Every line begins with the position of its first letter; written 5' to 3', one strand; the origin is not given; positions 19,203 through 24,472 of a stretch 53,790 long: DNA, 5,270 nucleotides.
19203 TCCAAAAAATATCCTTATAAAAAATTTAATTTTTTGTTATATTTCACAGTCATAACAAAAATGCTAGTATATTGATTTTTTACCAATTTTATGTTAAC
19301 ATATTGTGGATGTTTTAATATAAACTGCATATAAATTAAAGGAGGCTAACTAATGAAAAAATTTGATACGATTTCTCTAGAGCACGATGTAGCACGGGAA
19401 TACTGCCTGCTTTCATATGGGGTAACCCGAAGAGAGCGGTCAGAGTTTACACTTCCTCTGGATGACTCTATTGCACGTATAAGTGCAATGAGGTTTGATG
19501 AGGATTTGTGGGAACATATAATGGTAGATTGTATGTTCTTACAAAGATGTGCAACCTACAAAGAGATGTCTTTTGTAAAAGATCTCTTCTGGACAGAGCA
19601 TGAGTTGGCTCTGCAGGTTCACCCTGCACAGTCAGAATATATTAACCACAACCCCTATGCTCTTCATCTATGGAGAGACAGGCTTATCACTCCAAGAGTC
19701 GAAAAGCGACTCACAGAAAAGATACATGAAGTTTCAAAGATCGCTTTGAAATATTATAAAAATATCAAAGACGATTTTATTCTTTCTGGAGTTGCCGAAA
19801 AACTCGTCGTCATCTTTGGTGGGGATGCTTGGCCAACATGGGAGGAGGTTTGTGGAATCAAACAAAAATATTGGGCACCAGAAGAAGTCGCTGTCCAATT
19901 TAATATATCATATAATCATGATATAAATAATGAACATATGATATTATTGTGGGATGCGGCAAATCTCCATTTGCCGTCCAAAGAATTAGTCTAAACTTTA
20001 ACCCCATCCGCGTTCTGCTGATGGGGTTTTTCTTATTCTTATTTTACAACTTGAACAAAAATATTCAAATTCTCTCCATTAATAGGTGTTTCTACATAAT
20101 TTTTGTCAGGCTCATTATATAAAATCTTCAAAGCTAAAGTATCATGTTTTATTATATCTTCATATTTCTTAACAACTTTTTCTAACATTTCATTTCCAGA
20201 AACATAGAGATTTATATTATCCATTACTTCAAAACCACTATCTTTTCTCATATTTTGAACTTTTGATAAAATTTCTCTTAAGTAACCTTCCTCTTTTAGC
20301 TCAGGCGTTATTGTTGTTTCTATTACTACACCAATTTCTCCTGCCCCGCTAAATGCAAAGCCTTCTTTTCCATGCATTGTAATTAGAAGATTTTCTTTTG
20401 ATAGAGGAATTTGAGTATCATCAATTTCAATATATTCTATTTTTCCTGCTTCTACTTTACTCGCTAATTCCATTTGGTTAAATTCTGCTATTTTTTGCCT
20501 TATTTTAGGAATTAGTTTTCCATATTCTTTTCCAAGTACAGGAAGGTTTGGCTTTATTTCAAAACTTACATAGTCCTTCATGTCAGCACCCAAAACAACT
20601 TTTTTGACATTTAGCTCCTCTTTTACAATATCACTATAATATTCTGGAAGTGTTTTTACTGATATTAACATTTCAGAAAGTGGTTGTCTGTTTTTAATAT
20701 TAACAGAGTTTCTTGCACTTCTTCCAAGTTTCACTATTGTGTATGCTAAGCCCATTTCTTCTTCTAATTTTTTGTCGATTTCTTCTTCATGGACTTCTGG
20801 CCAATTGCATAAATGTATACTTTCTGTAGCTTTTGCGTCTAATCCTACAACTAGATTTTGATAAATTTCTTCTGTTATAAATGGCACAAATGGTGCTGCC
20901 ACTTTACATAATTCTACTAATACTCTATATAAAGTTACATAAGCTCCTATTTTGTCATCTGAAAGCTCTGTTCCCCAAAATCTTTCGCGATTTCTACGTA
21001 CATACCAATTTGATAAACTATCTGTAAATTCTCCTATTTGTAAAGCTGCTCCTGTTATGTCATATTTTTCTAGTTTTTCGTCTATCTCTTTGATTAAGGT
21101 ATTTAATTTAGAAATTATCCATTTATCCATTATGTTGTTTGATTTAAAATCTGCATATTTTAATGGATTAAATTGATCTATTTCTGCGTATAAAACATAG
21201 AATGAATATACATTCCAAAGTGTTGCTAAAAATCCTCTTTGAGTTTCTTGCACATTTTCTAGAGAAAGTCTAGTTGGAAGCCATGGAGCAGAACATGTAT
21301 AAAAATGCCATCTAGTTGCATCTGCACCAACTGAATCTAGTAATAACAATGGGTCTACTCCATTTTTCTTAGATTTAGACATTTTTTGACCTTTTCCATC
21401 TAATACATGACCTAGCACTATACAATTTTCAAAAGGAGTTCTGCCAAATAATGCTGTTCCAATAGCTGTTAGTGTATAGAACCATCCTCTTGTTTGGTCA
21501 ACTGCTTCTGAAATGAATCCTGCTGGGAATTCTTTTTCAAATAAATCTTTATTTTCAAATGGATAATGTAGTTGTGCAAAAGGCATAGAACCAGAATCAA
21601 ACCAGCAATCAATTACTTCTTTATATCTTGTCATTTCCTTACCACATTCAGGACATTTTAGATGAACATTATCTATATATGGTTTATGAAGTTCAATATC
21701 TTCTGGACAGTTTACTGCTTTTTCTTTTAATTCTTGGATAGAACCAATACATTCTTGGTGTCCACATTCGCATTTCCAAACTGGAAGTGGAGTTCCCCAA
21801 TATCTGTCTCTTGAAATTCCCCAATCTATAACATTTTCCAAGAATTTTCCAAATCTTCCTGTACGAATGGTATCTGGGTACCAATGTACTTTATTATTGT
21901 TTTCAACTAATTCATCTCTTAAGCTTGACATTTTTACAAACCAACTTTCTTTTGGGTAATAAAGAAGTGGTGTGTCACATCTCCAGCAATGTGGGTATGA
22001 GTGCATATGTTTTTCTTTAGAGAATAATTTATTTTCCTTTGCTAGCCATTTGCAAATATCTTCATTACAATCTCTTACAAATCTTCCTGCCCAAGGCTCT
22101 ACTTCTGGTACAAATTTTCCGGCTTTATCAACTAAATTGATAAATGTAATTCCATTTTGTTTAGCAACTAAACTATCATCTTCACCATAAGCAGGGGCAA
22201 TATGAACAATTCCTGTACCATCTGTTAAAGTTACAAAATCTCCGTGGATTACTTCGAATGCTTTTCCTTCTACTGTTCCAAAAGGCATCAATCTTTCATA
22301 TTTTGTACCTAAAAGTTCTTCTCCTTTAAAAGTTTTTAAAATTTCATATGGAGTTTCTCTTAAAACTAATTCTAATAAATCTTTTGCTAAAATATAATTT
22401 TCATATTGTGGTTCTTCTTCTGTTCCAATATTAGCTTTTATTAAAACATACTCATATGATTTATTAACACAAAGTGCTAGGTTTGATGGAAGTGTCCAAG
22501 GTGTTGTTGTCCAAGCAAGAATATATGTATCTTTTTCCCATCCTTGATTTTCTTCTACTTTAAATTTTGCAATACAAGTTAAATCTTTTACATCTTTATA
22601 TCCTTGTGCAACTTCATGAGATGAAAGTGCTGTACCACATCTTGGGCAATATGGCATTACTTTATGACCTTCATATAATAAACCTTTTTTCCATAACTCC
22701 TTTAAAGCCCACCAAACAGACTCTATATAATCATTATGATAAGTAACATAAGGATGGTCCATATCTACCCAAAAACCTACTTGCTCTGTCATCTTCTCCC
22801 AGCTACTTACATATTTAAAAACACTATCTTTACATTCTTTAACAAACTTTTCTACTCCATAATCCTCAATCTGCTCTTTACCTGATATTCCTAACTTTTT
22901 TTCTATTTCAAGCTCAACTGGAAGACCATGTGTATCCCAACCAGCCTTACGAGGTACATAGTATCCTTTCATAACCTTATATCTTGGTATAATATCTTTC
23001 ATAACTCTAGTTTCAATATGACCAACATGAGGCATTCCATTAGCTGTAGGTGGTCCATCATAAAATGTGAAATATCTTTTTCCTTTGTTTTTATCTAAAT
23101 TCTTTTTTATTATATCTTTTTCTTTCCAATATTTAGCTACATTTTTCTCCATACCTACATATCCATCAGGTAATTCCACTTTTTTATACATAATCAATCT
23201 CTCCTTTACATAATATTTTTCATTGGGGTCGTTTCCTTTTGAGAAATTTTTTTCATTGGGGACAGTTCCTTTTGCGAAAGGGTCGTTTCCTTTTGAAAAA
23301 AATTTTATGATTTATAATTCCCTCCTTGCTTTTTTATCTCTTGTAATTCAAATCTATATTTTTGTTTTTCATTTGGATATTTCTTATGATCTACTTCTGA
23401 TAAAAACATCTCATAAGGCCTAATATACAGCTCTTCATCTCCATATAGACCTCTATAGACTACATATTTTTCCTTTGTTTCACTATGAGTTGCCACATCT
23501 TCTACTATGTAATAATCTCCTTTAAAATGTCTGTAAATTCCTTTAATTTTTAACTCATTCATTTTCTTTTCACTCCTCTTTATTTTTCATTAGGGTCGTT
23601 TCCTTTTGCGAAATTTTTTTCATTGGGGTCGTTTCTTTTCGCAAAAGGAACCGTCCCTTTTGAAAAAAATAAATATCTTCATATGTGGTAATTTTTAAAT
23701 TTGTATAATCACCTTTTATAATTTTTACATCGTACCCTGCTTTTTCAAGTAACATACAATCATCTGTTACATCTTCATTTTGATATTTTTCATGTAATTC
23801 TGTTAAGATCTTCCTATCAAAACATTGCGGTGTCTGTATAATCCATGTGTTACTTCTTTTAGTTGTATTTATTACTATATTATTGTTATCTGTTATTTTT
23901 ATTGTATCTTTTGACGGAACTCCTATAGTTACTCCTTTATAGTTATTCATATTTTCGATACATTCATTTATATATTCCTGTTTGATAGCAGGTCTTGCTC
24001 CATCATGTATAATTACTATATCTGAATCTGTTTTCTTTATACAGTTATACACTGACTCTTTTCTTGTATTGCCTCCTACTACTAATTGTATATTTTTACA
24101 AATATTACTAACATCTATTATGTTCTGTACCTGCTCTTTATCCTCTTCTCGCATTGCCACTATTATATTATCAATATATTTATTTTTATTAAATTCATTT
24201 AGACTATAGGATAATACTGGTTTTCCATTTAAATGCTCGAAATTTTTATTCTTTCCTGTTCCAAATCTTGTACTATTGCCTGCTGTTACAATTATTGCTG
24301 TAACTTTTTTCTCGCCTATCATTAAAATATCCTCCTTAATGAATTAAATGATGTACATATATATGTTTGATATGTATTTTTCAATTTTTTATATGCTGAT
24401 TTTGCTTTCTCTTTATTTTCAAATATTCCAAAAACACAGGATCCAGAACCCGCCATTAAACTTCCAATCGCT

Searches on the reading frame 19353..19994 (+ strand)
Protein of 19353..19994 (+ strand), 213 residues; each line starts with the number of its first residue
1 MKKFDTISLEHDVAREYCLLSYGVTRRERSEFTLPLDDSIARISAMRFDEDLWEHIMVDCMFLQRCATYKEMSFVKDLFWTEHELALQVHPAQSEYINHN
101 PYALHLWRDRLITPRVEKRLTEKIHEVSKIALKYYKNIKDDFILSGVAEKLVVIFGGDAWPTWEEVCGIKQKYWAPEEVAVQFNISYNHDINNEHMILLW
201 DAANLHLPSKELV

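Call 45: search_protein_families(library=pfam, proteins=[window:19353-19994:+])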
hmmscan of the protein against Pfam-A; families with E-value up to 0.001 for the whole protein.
window:19353-19994:+ (213 aa): 1 family
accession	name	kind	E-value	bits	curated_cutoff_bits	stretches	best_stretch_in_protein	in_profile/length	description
PF24746.1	DUF7694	-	1.6e-26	92.3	27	2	49-108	5-63/66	Domain of unknown function (DUF7694)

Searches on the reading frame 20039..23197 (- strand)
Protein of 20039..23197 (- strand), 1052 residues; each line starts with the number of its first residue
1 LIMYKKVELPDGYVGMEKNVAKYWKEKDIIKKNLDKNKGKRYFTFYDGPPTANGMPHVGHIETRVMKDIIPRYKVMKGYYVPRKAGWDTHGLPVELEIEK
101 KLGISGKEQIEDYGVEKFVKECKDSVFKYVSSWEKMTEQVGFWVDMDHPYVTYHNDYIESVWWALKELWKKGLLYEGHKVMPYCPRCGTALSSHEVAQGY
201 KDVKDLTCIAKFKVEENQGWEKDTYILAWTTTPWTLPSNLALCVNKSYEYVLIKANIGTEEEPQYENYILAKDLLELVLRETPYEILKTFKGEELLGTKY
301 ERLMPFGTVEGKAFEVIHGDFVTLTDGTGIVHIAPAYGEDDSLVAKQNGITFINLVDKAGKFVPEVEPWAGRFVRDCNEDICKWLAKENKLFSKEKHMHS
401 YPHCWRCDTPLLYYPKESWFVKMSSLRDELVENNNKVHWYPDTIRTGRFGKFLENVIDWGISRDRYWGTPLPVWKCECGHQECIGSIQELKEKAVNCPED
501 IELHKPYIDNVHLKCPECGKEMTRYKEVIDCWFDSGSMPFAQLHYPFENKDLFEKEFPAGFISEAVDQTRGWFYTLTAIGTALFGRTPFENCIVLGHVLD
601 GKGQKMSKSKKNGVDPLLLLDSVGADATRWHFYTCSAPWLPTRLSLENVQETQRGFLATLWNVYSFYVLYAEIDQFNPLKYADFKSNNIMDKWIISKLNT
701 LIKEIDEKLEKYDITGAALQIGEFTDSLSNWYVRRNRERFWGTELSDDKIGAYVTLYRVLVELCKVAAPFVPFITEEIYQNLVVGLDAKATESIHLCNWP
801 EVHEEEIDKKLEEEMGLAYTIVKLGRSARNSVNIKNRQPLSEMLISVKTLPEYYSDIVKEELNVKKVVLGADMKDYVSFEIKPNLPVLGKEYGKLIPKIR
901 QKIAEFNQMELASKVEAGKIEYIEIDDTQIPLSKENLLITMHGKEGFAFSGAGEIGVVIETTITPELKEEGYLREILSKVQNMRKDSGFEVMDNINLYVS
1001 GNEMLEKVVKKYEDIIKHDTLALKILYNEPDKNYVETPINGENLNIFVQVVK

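Call 45: search_protein_families(library=pfam, proteins=[window:20039-23197:-])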
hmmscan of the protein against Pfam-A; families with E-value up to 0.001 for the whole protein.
window:20039-23197:- (1052 aa): 4 families
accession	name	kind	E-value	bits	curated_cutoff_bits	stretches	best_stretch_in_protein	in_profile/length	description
PF00133.28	tRNA-synt_1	-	3.9e-128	428.2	22.7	1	21-633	3-403/414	tRNA synthetases class I (I, L, M and V)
PF19302.4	DUF5915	-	1.9e-72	243.4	27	1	856-1050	2-194/195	Domain of unknown function (DUF5915)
PF08264.19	Anticodon_1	-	1.6e-36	125.8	25.1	1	691-842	1-146/148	Anticodon-binding domain of tRNA ligase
PF09334.17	tRNA-synt_1g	-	9.5e-20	71.1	20.1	1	52-196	10-135/391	tRNA synthetases class I (M)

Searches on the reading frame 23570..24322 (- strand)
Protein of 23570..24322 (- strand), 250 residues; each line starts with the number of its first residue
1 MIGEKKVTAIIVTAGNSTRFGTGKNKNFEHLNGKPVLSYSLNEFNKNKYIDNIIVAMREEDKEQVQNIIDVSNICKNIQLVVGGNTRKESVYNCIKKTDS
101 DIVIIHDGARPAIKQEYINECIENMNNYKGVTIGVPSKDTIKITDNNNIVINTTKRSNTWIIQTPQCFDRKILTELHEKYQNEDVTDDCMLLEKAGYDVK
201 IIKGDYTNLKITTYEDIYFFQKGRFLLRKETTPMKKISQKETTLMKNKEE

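Call 45: search_protein_families(library=pfam, proteins=[window:23570-24322:-])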
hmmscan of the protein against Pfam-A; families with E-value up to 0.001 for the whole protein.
window:23570-24322:- (250 aa): 3 families
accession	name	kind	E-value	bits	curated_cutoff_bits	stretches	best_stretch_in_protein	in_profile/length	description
PF01128.25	IspD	-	1.7e-58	198.5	27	1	7-218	1-213/221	2-C-methyl-D-erythritol 4-phosphate cytidylyltransferase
PF02348.25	CTP_transf_3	-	1.3e-10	41.9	22.6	1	10-228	3-213/217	Cytidylyltransferase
PF12804.13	NTP_transf_3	-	1.3e-06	29.1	27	1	9-126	1-112/160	MobA-like NTP transferase domain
